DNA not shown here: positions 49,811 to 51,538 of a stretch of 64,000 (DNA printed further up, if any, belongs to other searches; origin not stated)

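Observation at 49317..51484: c-di-GMP-I (GEMM-I) riboswitch-like leader fused to the start codon of an uncharacterised membrane-protein / vWA-lipoprotein operon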

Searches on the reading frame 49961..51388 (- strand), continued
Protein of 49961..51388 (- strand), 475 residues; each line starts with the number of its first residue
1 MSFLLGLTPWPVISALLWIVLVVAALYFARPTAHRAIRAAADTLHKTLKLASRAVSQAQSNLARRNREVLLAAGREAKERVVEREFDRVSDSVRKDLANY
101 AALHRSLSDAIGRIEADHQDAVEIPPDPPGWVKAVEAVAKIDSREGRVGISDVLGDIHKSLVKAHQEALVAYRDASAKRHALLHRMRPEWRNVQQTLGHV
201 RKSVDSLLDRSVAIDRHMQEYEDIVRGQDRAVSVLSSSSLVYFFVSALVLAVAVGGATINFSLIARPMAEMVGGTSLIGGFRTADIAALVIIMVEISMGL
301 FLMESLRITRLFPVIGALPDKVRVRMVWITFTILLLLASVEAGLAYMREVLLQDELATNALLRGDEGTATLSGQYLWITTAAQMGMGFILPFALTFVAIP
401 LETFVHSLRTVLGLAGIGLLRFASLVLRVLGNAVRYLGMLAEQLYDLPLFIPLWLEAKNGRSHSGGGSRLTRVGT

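Call 43: fold_search(model_id=the predicted structure, library=pdb)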
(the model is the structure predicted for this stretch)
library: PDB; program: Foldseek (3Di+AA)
matches with E <= 10: 374; with E <= 0.001: 0
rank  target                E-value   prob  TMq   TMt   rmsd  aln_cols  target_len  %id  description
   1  9g71_A                6.3e-02  0.44  0.13  0.15  38.3       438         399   12  Cryo-EM structure of TTYH2 in complex with lipids in GDN (released 2025-05-21)
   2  7p54_A                9.5e-02  0.35  0.12  0.14  38.4       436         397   10  Cryo-EM structure of human TTYH2 in GDN (released 2021-08-11)
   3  7p5m_A                9.5e-02  0.33  0.12  0.14  38.2       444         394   11  Cryo-EM structure of human TTYH2 in lipid nanodiscs (released 2021-08-11)
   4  5xg2                  1.6e-01  0.80  0.15  0.26  17.3       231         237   13  Crystal structure of a coiled-coil segment (residues 345-468 and 694-814) of Pyrococcus yayanosii Smc (released 2017-06-07)
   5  7rtt_B                1.6e-01  0.23  0.12  0.14  39.0       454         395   10  Cryo-EM structure of a TTYH2 cis-dimer (released 2021-08-25)
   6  7p5j_A                2.4e-01  0.25  0.15  0.17  33.3       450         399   16  Cryo-EM structure of human TTYH1 in GDN (released 2021-08-11)
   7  8w20_A                2.5e-01  0.20  0.14  0.10  58.9       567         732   10  Umb1 umbrella toxin particle (released 2024-04-17)
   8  8glv_Me               2.7e-01  0.44  0.13  0.02  27.8       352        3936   13  96-nm repeat unit of doublet microtubules from Chlamydomonas reinhardtii flagella (released 2023-05-31)
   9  7rtt_A                4.1e-01  0.18  0.13  0.15  38.6       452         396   11  Cryo-EM structure of a TTYH2 cis-dimer (released 2021-08-25)
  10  5nnv_B                4.5e-01  0.30  0.12  0.21  36.2       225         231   14  Structure of a Bacillus subtilis Smc coiled coil middle fragment (released 2017-06-21)
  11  5nnv_D                4.9e-01  0.35  0.14  0.22  29.2       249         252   13  Structure of a Bacillus subtilis Smc coiled coil middle fragment (released 2017-06-21)
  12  8i3j                  5.1e-01  0.41  0.14  0.21  26.9       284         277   12  Crystal structure of human inner-arm dynein heavy chain d stalk and microtubule binding domain (released 2023-08-09)
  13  9e5c_6c               5.1e-01  0.38  0.15  0.02  27.6       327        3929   13  Cryo-EM structure of 96 nm repeat of microtubule doublet from T. brucei flagellum (released 2025-03-12)
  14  7rtu_B                5.1e-01  0.18  0.14  0.18  36.5       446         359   12  Cryo-EM structure of a TTYH2 trans-dimer (released 2021-08-25)
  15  8a1g_A                5.4e-01  0.57  0.15  0.28  38.0       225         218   16  Structure of the SNX1-SNX5 complex (released 2023-06-14)
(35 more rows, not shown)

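Call 45: search_protein_families(library=pfam, alignment_id=A1, max_evalue=0.01)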
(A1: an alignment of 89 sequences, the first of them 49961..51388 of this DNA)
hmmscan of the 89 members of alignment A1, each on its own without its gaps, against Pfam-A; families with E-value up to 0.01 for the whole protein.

A. member 1, window:49961-51388:- (475 aa): 0 families

B. families by the number of members that match (of 89 scanned): 20 families
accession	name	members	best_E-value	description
PF08651.15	DASH_Duo1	2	0.00068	DASH complex subunit Duo1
PF00992.25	Troponin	2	0.001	Troponin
PF22485.1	DUF6987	1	9.5e-05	Domain of unknown function (DUF6987)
PF10428.14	SOG2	1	0.00026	RAM signalling pathway protein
PF23991.1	DUF7310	1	0.0014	Coiled-coil region of unknown function (DUF7310)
PF20155.4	TMP_3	1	0.0016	Tape measure protein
PF18949.5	DUF5693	1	0.0018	Family of unknown function (DUF5693)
PF08650.15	DASH_Dad4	1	0.002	DASH complex subunit Dad4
PF02949.25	7tm_6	1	0.0025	7tm Odorant receptor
PF16566.10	CREPT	1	0.0028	Cell-cycle alteration and expression-elevated protein in tumour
PF01442.23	Apolipoprotein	1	0.003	Apolipoprotein A1/A4/E domain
PF05335.18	DUF745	1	0.0036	Protein of unknown function (DUF745)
PF10046.14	BLOC1_2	1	0.0036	Biogenesis of lysosome-related organelles complex-1 subunit 2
PF25617.1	PhiKZ_gp86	1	0.0038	Bacteriophage PhiKZ vertex-binding protein gp86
PF01105.29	EMP24_GP25L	1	0.004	emp24/gp25L/p24 family/GOLD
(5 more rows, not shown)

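Call 46: search_protein_families(library=padloc, proteins=[window:49961-51388:-], max_evalue=0.1)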
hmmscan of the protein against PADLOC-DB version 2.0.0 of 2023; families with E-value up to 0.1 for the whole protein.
window:49961-51388:- (475 aa): 0 families

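Call 65: find_encoding_contigs(protein=P0121, flank=2500, max_places=1)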
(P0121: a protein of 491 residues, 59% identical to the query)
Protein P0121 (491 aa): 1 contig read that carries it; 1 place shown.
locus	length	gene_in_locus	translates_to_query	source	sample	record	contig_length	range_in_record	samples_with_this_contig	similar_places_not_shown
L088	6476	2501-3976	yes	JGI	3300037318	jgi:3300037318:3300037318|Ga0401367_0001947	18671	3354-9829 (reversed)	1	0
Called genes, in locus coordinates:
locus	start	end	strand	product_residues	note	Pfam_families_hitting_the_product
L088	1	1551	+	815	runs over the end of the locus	PF20437:LonC_helical, PF13654:AAA_32, PF20436:LonB_AAA-LID, PF05362:Lon_C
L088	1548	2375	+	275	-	-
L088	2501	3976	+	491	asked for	-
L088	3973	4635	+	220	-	-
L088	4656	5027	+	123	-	PF06803:DUF1232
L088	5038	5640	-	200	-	PF21176:RecR_HhH, PF02132:RecR_ZnF, PF01751:Toprim, PF13662:Toprim_4, PF21175:RecR_C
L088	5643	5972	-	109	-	PF02575:YbaB_DNA_bd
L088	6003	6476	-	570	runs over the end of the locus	PF05496:RuvB_N (faint), PF13177:DNA_pol3_delta2, PF00004:AAA, PF22608:DNAX_ATPase_lid, PF12169:DNA_pol3_gamma3, PF12170:DNA_pol3_tau_5 (weak)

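Call 66: find_encoding_contigs(protein=P0122, flank=2500, max_places=1)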
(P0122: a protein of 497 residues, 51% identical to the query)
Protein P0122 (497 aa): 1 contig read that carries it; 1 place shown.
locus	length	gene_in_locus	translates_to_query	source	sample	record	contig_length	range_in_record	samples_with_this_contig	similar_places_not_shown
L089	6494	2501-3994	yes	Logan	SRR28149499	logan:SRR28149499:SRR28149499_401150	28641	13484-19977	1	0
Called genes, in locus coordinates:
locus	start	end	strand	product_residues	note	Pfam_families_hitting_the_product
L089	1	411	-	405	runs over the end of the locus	PF00109:ketoacyl-synt, PF02801:Ketoacyl-synt_C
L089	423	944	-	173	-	PF07977:FabA, PF22818:ApeI-like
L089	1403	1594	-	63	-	-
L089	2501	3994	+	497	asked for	-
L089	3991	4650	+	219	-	-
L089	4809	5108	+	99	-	-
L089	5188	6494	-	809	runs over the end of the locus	PF07793:DUF1631, PF26671:DUF1631_2nd, PF26672:DUF1631_3rd, PF26670:DUF1631_C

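Call 67: find_encoding_contigs(protein=P0125, flank=2500, max_places=1)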
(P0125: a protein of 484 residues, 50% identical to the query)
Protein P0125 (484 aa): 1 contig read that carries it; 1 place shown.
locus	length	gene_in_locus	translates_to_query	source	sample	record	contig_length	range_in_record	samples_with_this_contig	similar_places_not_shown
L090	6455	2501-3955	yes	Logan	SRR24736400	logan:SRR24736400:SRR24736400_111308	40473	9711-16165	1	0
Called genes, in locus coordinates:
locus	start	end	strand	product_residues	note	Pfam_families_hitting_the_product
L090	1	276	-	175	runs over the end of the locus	PF00186:DHFR_1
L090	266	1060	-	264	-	PF00303:Thymidylat_synt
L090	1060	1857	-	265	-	PF01790:LGT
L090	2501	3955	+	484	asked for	-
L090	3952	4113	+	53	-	-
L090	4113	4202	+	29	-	-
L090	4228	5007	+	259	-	PF04402:SIMPL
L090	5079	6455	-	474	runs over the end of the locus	PF00120:Gln-synt_C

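Call 68: find_encoding_contigs(protein=P0127, flank=2500, max_places=1)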
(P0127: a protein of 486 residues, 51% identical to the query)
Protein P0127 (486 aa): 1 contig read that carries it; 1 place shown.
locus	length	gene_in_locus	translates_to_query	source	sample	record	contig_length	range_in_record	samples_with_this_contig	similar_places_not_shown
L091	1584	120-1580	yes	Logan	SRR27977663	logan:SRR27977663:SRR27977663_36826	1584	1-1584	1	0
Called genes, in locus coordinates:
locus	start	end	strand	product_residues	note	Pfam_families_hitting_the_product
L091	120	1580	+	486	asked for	-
